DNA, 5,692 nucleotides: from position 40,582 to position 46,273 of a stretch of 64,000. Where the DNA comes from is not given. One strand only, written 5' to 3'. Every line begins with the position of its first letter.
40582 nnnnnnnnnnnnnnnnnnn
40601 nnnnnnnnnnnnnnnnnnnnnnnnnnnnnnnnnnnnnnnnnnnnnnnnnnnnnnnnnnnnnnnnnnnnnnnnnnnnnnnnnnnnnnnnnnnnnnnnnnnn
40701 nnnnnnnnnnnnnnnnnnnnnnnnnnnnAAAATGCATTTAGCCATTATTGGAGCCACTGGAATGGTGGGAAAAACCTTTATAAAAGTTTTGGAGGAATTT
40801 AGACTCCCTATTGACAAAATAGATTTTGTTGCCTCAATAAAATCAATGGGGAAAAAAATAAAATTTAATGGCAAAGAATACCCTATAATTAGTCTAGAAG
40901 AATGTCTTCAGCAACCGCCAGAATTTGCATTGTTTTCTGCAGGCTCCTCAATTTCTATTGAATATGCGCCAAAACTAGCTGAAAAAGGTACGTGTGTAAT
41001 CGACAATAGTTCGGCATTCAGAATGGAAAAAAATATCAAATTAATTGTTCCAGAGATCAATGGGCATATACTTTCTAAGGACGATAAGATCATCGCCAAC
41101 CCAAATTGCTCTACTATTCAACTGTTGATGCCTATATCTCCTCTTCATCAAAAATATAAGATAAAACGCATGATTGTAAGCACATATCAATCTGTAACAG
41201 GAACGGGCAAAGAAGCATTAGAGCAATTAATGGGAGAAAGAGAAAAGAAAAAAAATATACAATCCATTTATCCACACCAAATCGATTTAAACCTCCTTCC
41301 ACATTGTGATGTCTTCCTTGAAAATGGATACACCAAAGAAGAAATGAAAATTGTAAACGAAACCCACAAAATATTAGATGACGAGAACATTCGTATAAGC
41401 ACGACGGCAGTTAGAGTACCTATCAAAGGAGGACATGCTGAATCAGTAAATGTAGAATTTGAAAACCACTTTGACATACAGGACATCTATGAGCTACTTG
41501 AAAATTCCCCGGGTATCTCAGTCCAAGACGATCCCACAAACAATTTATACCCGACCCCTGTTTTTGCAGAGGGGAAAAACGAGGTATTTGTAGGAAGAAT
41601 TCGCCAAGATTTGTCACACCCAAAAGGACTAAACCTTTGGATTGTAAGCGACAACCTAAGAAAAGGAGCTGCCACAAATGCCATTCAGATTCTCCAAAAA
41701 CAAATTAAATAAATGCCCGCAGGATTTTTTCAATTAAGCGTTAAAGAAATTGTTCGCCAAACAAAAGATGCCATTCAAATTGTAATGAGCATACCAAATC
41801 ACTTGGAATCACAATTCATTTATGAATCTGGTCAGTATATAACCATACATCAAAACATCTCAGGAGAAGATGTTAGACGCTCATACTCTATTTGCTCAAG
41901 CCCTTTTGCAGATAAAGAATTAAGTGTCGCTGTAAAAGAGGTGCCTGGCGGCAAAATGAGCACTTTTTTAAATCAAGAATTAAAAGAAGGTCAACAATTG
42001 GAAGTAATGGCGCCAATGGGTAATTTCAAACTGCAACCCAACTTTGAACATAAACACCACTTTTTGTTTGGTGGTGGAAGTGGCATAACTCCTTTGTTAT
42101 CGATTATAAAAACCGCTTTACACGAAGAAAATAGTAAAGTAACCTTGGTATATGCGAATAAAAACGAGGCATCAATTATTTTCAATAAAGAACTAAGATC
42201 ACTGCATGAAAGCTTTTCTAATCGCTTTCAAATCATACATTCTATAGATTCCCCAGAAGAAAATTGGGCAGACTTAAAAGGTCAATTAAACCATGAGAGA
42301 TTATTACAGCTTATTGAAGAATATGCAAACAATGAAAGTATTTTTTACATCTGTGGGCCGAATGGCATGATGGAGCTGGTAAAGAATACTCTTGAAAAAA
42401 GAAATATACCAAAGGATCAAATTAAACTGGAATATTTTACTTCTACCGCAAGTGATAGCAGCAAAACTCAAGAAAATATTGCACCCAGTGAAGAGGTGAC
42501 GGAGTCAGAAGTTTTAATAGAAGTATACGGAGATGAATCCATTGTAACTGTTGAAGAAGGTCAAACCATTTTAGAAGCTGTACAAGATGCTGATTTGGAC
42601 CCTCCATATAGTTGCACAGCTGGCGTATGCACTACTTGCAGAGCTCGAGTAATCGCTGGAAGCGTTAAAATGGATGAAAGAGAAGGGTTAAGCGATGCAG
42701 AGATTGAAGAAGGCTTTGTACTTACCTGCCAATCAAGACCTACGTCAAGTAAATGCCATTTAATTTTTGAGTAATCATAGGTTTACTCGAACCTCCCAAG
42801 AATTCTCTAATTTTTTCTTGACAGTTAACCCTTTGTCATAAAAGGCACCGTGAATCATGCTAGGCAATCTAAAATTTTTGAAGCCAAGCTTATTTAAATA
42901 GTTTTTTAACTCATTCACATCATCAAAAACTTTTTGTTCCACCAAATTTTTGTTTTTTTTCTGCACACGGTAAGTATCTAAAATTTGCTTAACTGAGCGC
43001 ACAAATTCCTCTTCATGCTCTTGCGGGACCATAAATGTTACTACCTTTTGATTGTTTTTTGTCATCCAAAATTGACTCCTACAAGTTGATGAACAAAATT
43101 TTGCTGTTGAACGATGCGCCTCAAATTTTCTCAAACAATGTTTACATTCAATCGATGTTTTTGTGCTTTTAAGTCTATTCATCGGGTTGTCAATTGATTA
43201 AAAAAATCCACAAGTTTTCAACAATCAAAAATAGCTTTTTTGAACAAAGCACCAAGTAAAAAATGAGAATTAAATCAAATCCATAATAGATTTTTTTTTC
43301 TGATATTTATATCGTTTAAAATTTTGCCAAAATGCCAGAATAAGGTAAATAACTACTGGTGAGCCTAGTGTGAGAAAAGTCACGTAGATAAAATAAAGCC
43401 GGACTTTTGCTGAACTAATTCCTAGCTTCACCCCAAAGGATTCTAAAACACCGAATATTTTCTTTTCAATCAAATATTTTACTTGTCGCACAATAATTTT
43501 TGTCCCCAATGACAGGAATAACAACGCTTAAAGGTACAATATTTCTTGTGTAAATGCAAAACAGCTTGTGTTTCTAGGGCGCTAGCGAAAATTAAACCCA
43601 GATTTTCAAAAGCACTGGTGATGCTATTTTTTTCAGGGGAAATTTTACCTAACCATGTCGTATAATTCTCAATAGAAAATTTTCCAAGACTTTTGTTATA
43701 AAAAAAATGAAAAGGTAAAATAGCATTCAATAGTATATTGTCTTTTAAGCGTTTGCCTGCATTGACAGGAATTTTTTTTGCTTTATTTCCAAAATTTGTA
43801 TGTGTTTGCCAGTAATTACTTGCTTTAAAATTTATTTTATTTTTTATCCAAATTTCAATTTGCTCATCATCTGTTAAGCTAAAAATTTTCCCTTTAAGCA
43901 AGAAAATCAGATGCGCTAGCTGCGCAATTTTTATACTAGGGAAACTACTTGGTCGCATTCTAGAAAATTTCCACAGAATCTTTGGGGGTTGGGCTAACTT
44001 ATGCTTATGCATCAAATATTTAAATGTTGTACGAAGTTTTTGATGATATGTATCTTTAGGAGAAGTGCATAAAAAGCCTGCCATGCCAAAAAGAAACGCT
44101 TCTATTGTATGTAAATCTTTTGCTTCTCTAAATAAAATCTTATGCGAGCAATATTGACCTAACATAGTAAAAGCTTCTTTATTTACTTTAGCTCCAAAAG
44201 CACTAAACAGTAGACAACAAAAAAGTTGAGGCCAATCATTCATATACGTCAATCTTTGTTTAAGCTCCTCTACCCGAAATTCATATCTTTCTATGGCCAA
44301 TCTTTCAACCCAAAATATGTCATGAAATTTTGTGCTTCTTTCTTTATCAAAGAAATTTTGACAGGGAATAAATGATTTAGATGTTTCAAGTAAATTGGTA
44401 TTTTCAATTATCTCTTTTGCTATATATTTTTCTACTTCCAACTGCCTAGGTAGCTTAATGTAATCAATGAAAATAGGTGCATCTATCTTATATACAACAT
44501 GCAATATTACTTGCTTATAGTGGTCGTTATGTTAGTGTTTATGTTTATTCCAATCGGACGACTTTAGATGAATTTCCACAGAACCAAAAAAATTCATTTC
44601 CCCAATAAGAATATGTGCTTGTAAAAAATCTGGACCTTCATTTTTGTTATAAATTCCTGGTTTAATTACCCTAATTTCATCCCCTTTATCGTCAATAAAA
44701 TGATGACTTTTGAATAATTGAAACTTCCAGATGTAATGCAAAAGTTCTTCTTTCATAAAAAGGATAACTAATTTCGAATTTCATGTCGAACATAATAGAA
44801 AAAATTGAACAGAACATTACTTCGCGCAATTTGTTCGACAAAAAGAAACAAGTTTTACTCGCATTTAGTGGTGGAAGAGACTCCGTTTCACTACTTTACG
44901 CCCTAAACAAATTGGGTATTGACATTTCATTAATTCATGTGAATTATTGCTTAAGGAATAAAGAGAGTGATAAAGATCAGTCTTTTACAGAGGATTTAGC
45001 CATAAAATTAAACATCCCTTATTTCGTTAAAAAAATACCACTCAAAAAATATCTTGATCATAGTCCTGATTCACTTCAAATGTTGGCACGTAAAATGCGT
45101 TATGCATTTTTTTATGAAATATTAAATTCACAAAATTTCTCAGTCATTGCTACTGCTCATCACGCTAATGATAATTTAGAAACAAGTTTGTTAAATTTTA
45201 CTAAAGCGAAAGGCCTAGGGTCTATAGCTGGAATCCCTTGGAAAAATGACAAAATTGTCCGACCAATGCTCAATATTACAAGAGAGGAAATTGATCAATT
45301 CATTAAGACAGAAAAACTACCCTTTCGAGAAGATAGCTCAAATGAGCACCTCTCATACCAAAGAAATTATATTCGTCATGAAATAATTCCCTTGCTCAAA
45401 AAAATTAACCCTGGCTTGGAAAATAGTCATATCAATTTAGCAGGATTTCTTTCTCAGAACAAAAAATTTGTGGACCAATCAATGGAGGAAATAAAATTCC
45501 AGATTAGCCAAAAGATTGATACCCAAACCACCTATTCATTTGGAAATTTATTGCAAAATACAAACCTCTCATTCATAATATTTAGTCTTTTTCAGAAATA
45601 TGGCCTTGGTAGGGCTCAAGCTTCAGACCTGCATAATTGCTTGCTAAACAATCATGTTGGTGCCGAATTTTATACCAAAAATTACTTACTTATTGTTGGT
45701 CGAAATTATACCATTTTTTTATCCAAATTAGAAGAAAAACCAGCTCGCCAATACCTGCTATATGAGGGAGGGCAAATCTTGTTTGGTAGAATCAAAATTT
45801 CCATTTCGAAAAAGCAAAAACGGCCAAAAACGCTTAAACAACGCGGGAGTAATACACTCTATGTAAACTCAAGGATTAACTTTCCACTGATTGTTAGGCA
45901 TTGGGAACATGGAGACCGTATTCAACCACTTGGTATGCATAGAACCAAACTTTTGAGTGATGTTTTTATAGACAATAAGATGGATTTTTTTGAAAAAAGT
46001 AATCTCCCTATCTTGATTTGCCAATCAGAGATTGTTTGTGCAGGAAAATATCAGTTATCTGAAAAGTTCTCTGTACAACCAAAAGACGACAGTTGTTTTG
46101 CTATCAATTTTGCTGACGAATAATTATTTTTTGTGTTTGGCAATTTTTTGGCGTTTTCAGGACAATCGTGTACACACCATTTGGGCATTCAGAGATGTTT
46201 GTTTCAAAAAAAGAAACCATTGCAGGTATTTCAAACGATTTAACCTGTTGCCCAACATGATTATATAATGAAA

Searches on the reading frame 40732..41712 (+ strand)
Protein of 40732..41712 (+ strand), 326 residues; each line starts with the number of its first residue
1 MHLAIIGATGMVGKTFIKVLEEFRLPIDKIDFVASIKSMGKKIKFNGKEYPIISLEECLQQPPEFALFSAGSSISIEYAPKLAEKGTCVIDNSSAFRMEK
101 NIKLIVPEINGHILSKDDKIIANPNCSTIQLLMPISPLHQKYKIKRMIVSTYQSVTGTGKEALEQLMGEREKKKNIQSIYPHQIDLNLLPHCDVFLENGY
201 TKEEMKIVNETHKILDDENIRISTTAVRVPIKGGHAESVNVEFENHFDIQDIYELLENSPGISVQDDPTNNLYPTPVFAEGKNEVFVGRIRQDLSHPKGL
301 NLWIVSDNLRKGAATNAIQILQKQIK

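Call 53: search_protein_families(library=pfam, proteins=[window:40732-41712:+], max_evalue=0.00001)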
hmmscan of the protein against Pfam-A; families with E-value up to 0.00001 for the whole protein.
window:40732-41712:+ (326 aa): 2 families
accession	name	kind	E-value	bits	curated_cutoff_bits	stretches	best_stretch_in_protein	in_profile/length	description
PF02774.23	Semialdhyde_dhC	-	4.3e-48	164.3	26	1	136-311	2-184/184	Semialdehyde dehydrogenase, dimerisation domain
PF01118.30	Semialdhyde_dh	-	2.5e-25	89.7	26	1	3-112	2-116/121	Semialdehyde dehydrogenase, NAD binding domain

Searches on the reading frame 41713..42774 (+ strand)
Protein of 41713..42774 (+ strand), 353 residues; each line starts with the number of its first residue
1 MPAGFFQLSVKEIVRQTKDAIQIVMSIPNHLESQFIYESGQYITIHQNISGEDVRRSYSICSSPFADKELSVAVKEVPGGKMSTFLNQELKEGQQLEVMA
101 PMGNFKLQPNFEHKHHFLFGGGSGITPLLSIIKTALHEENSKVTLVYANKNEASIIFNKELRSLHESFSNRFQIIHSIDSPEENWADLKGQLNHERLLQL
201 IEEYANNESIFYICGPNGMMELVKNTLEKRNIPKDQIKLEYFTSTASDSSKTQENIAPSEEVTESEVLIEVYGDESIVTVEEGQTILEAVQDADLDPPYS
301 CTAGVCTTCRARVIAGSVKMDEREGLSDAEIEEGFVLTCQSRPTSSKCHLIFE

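Call 53: search_protein_families(library=pfam, proteins=[window:41713-42774:+], max_evalue=0.00001)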
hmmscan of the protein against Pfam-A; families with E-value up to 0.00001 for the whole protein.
window:41713-42774:+ (353 aa): 4 families
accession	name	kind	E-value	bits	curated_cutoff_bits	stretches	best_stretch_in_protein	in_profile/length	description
PF00175.26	NAD_binding_1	-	6.1e-22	78.8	22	1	119-224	2-108/109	Oxidoreductase NAD-binding domain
PF00111.32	Fer2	-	2.3e-17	63.1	21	1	271-344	3-77/77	2Fe-2S iron-sulfur cluster binding domain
PF00970.30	FAD_binding_6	-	3.7e-15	56.5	21.1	1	16-106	10-98/99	Oxidoreductase FAD-binding domain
PF08030.17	NAD_binding_6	-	1.9e-07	31.7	22.2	0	117-173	5-69/156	Ferric reductase NAD binding domain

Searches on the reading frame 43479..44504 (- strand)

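Call 53: search_protein_families(library=pfam, proteins=[window:43479-44504:-], max_evalue=0.00001)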
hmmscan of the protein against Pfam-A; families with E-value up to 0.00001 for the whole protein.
window:43479-44504:- (341 aa): 1 family
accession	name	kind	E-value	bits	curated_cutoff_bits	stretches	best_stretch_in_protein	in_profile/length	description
PF11013.13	DUF2851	-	1.3e-63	215.7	25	1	1-294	83-375/375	Protein of unknown function (DUF2851)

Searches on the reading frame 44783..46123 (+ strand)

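Call 53: search_protein_families(library=pfam, proteins=[window:44783-46123:+], max_evalue=0.00001)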
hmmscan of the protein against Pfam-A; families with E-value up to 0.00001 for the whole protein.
window:44783-46123:+ (446 aa): 2 families
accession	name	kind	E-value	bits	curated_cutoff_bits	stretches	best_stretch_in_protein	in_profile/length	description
PF01171.26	ATP_bind_3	-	5.9e-51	173.2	27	1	23-200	1-182/182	PP-loop family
PF11734.13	TilS_C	-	1e-07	31.7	22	1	370-435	2-67/74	TilS substrate C-terminal domain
